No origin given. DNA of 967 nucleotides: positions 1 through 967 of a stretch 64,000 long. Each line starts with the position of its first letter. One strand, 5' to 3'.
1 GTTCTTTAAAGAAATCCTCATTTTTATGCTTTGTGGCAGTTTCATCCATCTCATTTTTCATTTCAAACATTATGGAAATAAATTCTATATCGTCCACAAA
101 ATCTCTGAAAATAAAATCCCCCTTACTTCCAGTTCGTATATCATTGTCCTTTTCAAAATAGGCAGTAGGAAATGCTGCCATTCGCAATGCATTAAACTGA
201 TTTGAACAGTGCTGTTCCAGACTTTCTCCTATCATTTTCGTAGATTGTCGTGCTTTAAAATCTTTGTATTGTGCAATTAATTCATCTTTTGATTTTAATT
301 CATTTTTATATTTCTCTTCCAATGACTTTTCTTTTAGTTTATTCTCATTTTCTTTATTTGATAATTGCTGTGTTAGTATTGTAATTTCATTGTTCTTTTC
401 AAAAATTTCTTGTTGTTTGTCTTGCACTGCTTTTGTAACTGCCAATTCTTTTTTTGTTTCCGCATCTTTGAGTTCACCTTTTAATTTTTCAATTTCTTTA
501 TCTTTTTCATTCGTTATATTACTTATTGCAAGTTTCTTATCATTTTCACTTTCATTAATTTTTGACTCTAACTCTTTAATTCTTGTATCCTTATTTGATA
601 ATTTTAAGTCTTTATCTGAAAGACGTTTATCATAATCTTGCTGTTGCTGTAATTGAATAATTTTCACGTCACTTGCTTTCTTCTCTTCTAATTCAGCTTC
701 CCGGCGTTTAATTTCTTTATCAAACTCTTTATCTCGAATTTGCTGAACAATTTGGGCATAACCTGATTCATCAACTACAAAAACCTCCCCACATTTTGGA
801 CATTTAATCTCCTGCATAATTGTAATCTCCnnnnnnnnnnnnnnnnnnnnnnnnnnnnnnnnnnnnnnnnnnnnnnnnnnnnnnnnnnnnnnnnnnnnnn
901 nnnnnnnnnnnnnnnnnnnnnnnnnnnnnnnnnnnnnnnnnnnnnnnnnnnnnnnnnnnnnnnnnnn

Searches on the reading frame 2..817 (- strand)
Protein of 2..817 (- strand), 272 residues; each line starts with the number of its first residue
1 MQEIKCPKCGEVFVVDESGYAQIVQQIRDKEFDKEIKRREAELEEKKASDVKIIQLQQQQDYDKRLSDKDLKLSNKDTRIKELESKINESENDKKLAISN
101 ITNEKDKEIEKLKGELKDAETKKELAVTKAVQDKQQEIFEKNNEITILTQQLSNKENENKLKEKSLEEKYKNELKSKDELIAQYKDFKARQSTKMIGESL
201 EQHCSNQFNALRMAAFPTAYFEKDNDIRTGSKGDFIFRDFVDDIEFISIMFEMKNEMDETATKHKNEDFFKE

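Call 6: search_protein_families(library=pfam, proteins=[window:2-817:-], max_evalue=0.1)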
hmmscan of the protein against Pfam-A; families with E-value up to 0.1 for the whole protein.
window:2-817:- (272 aa): 4 families
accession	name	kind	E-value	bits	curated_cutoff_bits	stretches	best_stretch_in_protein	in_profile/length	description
PF09903.14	DUF2130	-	4.3e-34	118.4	26.7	1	164-272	2-107/255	Uncharacterized protein conserved in bacteria (DUF2130)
PF16808.10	PKcGMP_CC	-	0.011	15.8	35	1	72-91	2-21/35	Coiled-coil N-terminus of cGMP-dependent protein kinase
PF24441.1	DUF7560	-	0.027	14.6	27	1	3-24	5-26/44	Family of unknown function (DUF7560)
PF13719.11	Zn_ribbon_5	-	0.054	13.7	29.3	0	4-15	26-37/37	zinc-ribbon domain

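Call 7: search_protein_families(library=padloc, proteins=[window:2-817:-], max_evalue=0.1)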
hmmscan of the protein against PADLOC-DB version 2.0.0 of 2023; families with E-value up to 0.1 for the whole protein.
window:2-817:- (272 aa): 1 family
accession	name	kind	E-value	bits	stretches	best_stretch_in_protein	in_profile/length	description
PDLC03859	LmuB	-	0.00026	18.3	1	3-176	331-481/611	-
